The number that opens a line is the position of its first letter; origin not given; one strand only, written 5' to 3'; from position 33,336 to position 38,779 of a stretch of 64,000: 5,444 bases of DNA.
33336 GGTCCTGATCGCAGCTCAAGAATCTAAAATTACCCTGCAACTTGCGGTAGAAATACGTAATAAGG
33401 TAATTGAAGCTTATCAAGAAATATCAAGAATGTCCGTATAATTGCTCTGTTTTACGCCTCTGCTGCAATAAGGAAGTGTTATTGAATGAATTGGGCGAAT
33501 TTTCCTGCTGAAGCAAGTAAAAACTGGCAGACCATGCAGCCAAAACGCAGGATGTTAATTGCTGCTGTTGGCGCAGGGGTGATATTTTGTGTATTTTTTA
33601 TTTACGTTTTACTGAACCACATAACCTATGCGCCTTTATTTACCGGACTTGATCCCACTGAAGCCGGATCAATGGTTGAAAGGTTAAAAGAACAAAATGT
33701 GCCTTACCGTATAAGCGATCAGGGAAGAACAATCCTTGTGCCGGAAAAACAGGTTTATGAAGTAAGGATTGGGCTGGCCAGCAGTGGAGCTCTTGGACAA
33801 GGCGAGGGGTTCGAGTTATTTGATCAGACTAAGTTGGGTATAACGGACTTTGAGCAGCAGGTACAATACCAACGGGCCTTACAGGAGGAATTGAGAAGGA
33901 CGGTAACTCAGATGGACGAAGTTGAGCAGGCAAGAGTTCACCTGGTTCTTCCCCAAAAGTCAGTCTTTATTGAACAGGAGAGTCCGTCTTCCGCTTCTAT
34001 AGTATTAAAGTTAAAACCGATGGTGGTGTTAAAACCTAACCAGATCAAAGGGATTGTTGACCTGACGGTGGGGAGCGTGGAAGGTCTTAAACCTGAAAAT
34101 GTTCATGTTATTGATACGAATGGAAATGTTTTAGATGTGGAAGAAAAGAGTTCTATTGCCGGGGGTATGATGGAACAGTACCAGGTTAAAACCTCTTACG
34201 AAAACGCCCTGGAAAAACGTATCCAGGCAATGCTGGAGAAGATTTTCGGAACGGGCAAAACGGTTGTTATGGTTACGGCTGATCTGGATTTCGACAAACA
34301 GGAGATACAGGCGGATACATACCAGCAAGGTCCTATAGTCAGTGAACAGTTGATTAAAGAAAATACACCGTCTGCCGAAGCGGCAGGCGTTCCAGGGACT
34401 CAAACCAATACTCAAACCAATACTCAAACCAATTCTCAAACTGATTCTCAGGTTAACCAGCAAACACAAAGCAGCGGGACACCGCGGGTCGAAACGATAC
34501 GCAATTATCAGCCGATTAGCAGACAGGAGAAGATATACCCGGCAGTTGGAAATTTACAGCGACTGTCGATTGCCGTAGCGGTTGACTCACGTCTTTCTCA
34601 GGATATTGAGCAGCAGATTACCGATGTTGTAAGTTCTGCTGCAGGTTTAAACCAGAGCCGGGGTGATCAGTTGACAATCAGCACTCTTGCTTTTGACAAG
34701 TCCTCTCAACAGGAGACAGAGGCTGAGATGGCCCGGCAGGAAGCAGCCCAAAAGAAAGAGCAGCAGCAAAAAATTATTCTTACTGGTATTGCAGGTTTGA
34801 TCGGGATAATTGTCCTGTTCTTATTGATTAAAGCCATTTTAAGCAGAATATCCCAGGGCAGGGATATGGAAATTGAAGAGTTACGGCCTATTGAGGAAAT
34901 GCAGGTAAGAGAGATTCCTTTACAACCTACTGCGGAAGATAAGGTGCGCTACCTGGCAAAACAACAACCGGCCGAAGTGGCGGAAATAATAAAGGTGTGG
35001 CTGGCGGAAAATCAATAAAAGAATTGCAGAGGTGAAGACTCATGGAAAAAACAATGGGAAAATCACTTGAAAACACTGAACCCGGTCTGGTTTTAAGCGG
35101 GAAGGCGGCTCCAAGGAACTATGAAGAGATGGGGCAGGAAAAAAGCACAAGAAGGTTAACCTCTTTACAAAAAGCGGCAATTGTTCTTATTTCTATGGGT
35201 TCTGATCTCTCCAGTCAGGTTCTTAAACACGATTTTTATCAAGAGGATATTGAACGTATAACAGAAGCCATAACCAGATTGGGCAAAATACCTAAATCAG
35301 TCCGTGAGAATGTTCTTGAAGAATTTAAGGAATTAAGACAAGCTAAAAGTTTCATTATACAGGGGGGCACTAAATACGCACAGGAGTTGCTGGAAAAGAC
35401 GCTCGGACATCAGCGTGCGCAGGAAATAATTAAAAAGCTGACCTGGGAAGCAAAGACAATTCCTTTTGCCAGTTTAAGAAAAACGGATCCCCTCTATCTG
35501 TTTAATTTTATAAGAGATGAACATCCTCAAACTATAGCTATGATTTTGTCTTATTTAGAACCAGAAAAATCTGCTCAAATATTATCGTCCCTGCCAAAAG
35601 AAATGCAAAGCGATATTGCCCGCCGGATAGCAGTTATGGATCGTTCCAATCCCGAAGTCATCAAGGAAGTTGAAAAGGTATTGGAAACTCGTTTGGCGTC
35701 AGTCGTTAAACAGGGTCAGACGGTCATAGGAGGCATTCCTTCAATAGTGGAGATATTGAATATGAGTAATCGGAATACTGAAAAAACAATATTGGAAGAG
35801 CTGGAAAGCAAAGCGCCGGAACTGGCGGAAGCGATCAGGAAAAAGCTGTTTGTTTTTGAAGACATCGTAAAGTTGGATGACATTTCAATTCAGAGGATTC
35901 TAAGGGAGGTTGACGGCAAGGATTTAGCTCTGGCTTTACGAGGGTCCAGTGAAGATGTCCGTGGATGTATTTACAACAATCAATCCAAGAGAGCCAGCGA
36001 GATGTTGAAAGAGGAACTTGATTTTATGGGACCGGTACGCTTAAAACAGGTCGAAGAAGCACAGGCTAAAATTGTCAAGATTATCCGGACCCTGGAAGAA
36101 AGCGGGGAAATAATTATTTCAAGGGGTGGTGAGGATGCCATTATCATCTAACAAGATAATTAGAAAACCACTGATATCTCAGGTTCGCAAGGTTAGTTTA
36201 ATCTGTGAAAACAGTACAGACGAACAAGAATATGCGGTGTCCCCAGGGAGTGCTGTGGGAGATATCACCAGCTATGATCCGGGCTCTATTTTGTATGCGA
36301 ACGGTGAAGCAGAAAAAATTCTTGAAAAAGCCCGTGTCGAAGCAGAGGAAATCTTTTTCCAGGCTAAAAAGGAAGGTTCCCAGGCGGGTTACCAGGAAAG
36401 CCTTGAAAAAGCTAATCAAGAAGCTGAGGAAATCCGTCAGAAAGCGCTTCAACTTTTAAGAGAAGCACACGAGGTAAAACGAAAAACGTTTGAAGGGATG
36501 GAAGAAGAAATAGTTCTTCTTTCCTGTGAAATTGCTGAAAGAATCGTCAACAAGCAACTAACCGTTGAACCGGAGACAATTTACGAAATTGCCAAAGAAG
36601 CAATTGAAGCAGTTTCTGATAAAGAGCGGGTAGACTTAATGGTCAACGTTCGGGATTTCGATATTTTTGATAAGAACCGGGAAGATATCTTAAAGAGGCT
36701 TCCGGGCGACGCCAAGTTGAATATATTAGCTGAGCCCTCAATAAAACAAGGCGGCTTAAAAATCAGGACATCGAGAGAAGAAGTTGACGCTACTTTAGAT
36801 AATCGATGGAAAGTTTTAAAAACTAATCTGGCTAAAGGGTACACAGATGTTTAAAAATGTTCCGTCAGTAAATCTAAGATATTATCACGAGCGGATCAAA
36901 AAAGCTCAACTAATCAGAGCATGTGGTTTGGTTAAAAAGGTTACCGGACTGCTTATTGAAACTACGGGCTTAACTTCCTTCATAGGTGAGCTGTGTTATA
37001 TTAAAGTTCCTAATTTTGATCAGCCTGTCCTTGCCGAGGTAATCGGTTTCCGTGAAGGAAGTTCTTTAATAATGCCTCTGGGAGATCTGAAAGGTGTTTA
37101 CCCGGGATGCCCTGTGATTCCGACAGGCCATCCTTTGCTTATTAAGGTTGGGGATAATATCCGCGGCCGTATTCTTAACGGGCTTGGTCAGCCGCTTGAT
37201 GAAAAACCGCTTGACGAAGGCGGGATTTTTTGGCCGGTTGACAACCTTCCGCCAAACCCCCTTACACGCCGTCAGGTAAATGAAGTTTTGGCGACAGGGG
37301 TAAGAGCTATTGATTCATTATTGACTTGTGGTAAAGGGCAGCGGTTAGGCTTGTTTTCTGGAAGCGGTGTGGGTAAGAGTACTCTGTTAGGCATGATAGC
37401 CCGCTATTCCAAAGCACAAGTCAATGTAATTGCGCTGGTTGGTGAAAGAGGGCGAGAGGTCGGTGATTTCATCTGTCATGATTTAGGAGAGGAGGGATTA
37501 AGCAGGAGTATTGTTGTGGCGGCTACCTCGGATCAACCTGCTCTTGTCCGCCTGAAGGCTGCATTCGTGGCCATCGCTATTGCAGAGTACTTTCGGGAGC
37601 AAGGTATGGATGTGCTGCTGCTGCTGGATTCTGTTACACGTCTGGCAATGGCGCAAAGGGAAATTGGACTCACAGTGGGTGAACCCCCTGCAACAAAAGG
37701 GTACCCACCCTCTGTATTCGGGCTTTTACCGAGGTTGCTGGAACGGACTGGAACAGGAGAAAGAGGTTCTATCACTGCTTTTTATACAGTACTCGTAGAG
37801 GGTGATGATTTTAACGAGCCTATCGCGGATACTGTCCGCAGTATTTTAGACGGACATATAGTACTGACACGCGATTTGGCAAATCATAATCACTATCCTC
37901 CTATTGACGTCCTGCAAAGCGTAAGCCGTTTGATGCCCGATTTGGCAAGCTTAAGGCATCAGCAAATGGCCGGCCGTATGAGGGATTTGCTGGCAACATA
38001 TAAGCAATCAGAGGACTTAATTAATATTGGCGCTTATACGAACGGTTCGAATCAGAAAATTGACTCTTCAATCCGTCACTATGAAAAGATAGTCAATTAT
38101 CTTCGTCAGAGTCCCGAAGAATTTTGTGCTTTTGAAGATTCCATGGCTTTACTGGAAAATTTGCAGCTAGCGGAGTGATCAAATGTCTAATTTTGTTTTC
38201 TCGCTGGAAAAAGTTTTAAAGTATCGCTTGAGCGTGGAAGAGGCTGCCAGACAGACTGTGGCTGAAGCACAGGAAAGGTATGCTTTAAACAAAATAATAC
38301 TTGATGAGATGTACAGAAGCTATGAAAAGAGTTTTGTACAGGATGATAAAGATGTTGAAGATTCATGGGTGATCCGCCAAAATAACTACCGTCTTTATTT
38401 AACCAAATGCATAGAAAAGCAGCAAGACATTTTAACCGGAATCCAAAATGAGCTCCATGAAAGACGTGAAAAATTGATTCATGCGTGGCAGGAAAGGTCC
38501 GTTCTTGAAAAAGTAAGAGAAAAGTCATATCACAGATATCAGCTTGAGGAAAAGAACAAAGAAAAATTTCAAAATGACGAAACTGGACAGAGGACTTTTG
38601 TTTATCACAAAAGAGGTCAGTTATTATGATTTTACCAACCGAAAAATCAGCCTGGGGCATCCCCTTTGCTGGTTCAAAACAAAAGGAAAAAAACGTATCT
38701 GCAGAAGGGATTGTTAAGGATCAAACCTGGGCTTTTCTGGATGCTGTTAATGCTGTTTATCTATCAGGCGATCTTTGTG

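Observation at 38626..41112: Oversized FliK (828 aa) built from near-identical 318-bp tandem repeats: a possible expanding hook-length ruler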

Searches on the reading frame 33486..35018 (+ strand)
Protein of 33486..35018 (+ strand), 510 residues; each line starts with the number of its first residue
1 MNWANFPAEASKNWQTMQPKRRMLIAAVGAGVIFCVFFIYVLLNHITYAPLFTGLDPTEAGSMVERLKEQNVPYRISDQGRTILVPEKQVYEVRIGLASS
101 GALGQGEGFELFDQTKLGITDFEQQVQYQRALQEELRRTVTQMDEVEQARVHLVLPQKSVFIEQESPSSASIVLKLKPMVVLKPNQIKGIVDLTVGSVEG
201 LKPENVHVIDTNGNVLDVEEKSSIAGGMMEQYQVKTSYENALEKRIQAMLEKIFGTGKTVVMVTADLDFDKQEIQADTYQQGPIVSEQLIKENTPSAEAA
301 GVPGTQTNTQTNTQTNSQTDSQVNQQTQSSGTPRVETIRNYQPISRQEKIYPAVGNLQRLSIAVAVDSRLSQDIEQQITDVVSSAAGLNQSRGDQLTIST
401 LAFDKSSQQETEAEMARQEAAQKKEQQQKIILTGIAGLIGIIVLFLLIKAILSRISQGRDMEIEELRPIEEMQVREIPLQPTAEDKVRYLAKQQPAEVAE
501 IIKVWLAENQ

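Call 71: search_protein_families(library=pfam, proteins=[window:33486-35018:+], max_evalue=0.00001)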
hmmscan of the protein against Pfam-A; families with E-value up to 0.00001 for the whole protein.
window:33486-35018:+ (510 aa): 2 families
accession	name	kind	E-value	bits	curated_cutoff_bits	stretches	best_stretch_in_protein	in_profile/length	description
PF01514.23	YscJ_FliF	-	2.6e-65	220.1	24.4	1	46-217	4-178/179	Secretory protein of YscJ/FliF family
PF08345.17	YscJ_FliF_C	-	3.2e-30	105.9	23.8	1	250-403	1-147/147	Flagellar M-ring protein C-terminal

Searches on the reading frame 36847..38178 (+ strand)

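Call 4: search_protein_families(library=pfam, proteins=[window:36847-38178:+], max_evalue=0.01)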
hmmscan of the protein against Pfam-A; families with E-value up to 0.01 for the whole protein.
window:36847-38178:+ (443 aa): 4 families
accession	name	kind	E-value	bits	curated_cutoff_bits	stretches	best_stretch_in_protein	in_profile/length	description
PF00006.31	ATP-synt_ab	-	6.3e-89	297.7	29.5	1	151-360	1-213/213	ATP synthase alpha/beta family, nucleotide-binding domain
PF18269.6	T3SS_ATPase_C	-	1.7e-24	85.9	22.7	1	369-437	3-71/72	T3SS EscN ATPase C-terminal domain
PF02874.29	ATP-synt_ab_N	-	2.9e-10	40.9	20.9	1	30-94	2-69/69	ATP synthase alpha/beta family, beta-barrel domain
PF00005.33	ABC_tran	-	0.00054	21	25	1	159-197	6-44/137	ABC transporter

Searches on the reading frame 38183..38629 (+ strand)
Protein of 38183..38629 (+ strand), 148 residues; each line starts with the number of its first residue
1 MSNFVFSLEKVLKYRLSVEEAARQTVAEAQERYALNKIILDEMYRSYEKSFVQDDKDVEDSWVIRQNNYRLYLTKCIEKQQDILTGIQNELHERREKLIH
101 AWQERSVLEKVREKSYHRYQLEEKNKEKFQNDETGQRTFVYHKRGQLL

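Call 4: search_protein_families(library=pfam, proteins=[window:38183-38629:+], max_evalue=0.01)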
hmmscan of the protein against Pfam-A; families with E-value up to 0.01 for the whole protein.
window:38183-38629:+ (148 aa): 2 families
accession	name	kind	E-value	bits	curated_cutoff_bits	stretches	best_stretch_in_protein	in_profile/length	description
PF02050.21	FliJ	-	1.6e-10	41.7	28.4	1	20-139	1-123/123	Flagellar FliJ protein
PF16789.10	YscO-like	-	0.0039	17.7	27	1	75-144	91-160/161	YscO-like protein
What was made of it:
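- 38183..38629 (+): fliJ (upstream neighbour). Pfam FliJ, E 1.6e-10 (call 4).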
